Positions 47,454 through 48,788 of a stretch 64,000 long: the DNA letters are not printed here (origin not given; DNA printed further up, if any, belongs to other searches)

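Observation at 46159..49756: Phosphoglycerate kinase translationally coupled to an FkbH-like HAD-IIIC/GNAT protein, with ACP-like, FabG-like and MaoC-like neighbours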

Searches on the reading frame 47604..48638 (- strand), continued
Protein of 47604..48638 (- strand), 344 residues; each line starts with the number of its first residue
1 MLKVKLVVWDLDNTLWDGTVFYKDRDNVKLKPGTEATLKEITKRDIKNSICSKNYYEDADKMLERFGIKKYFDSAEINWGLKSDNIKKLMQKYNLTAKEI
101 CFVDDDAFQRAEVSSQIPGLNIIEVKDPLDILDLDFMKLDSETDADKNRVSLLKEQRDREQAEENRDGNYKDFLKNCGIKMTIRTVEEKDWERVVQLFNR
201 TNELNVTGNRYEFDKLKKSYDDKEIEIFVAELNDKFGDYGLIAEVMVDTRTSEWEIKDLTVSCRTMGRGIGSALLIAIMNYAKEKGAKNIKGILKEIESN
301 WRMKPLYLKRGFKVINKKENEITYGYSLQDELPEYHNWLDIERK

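Call 86: predict_structure(alignment_id=A1)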
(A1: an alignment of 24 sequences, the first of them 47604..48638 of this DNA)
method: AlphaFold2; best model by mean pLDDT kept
length: 344 residues; sequences in the alignment: 24
mean_pLDDT: 87.8   pTM: 0.72
mean pLDDT of the five models: 87.8, 87.5, 87.4, 86.2, 85.6
residues with pLDDT >= 90: 188; 70-90: 134; 50-70: 17; < 50: 5
segments of 3 or more residues with pLDDT < 50: 203-207
pLDDT, mean of each block of 10 residues (from residue 1): 89 89 74 94 93 91 94 92 96 96 96 95 94 87 79 87 85 90 93 81 55 90 92 86 86 88 73 92 93 79 83 90 92 92 94
secondary structure, 60 per line:
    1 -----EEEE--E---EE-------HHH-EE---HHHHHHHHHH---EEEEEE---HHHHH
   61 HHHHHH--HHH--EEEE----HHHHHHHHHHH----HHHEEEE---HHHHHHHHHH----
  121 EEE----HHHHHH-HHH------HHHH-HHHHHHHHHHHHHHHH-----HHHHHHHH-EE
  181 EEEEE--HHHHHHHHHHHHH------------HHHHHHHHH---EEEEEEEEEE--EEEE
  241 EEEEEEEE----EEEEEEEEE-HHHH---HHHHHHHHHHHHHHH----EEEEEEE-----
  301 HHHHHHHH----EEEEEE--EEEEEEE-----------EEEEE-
elements in order: E6-9 H34-43 E47-52 H56-66 E74-77 H82-92 E100-103 H107-116 E121-123 H128-133 H144-147 H149-164 H170-177 E179-185 H188-200 H213-221 E225-234 E237-248 E253-261 H263-266 H270-284 E289-295 H301-308 E313-318 E321-327 E339-343

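Call 88: fold_search(model_id=the predicted structure, library=pdb)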
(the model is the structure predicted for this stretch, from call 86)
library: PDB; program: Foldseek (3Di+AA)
matches with E <= 10: 1821; with E <= 0.001: 656
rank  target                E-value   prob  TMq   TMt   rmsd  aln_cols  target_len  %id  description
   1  3slr                  1.3e-09  1.00  0.35  0.32   3.5       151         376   30  Crystal structure of N-terminal part of the protein BF1531 from Bacteroides fragilis containing phosphatase domain compl (released 2011-07-20)
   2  1u7p_B                1.9e-09  1.00  0.33  0.68   3.5       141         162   27  X-ray Crystal Structure of the Hypothetical Phosphotyrosine Phosphatase MDP-1 of the Haloacid Dehalogenase Superfamily (released 2004-10-19)
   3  3eo4_C                2.8e-09  1.00  0.37  0.78   3.2       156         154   18  The crystal structure of a domain from Methanocaldococcus jannaschii DSM 2661 (released 2008-10-14)
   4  3eo4_D                3.2e-09  1.00  0.37  0.73   3.2       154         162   18  The crystal structure of a domain from Methanocaldococcus jannaschii DSM 2661 (released 2008-10-14)
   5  1u7p_D                5.5e-09  1.00  0.33  0.68   3.5       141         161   27  X-ray Crystal Structure of the Hypothetical Phosphotyrosine Phosphatase MDP-1 of the Haloacid Dehalogenase Superfamily (released 2004-10-19)
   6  1u7p_A                5.8e-09  1.00  0.33  0.67   3.8       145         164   27  X-ray Crystal Structure of the Hypothetical Phosphotyrosine Phosphatase MDP-1 of the Haloacid Dehalogenase Superfamily (released 2004-10-19)
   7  3eo4_B                8.9e-09  1.00  0.36  0.75   3.3       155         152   20  The crystal structure of a domain from Methanocaldococcus jannaschii DSM 2661 (released 2008-10-14)
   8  1u7o                  1.1e-08  1.00  0.33  0.69   3.6       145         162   27  Magnesium Dependent Phosphatase 1 (MDP-1) (released 2004-10-26)
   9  3fix_A                1.2e-08  1.00  0.35  0.70   4.2       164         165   19  Crystal structure of a putative n-acetyltransferase (ta0374) from thermoplasma acidophilum (released 2009-01-13)
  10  3eo4_A                1.4e-08  1.00  0.36  0.74   3.2       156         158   19  The crystal structure of a domain from Methanocaldococcus jannaschii DSM 2661 (released 2008-10-14)
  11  1u7p_C                1.5e-08  1.00  0.33  0.67   3.8       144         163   27  X-ray Crystal Structure of the Hypothetical Phosphotyrosine Phosphatase MDP-1 of the Haloacid Dehalogenase Superfamily (released 2004-10-19)
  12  9mto_A                1.5e-08  1.00  0.34  0.75   3.9       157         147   16  Crystal structure of acetyltransferase CBU0801 from Coxiella burnetii (released 2025-01-22)
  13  5isv_B                1.7e-08  1.00  0.32  0.67   4.5       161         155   15  Crystal structure of the ribosomal-protein-S18-alanine N-acetyltransferase from Escherichia coli (released 2016-04-13)
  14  4jjx_A                2.8e-08  1.00  0.35  0.65   5.4       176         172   18  Dodecameric structure of spermidine N-acetyltransferase SpeG from Vibrio cholerae O1 biovar eltor (released 2013-04-03)
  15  7kwj_B                3.6e-08  1.00  0.33  0.64   5.4       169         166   19  Spermidine N-acetyltransferase SpeG K23-Q34 chimera from Vibrio cholerae and hSSAT (released 2020-12-16)
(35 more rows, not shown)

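Call 90: search_protein_families(library=pfam, proteins=[L049:5713-7050:+, L049:7057-7284:+, L049:7682-9058:+, L049:9042-9362:+, L049:9359-11014:+, L049:11672-12364:+, L049:12373-13386:+, L049:13387-14391:+, L049:14397-15317:+, L049:15314-17152:+], max_evalue=0.001)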
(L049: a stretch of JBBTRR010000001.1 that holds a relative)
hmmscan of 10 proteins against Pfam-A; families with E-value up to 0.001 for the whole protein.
L049:5713-7050:+ (445 aa): 1 family
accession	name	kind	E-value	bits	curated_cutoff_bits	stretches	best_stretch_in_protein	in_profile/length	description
PF04464.20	Glyphos_transf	-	7.2e-05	22.3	22.1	1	192-441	136-366/367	CDP-Glycerol:Poly(glycerophosphate) glycerophosphotransferase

L049:7057-7284:+ (75 aa): 0 families

L049:7682-9058:+ (458 aa): 1 family
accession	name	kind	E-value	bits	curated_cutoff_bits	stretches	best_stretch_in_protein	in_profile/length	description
PF04464.20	Glyphos_transf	-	1e-09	38.3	22.1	1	326-445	254-362/367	CDP-Glycerol:Poly(glycerophosphate) glycerophosphotransferase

L049:9042-9362:+ (106 aa): 1 family
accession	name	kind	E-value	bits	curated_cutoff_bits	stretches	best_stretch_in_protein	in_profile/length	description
PF01648.25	ACPS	-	2.9e-15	56.7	25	1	3-102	2-110/111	4'-phosphopantetheinyl transferase superfamily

L049:9359-11014:+ (551 aa): 2 families
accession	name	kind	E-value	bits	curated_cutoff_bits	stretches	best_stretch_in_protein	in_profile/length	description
PF21211.3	FkbH_N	-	2.3e-05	24.9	27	0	75-104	29-58/192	FkbH, N-terminal domain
PF22993.4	SAM_EPH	-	0.00055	20.1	27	0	378-415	6-41/60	Ephrin receptor 1 SAM domain-like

L049:11672-12364:+ (230 aa): 3 families
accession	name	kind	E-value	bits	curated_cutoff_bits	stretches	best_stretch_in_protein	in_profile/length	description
PF13561.12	adh_short_C2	-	3.9e-43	148.2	27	1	15-226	7-234/236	Enoyl-(Acyl carrier protein) reductase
PF00106.31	adh_short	-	8e-31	107.5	26.6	1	39-181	53-193/195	short chain dehydrogenase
PF01370.27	Epimerase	-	3.3e-05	23.8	20.9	1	7-162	1-167/240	NAD dependent epimerase/dehydratase family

L049:12373-13386:+ (337 aa): 1 family
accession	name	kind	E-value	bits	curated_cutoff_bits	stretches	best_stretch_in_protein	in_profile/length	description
PF00583.31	Acetyltransf_1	-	3.9e-06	27.6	20.7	0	16-98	7-86/116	Acetyltransferase (GNAT) family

L049:13387-14391:+ (334 aa): 1 family
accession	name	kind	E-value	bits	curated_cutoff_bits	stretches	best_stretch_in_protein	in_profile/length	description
PF13489.12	Methyltransf_23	-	8.4e-08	32.6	27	1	116-263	18-162/164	Methyltransferase domain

L049:14397-15317:+ (306 aa): 3 families
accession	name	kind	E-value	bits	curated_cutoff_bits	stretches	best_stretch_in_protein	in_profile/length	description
PF00535.33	Glycos_transf_2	-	1.4e-31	110.1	23.3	1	11-169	1-167/168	Glycosyl transferase family 2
PF13641.12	Glyco_tranf_2_3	-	3.5e-05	24.4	27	1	10-170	3-175/230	Glycosyltransferase like family 2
PF10111.15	Glyco_tranf_2_2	-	3.6e-05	23.8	27.3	1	11-109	1-103/276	Glycosyltransferase like family 2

L049:15314-17152:+ (612 aa): 0 families
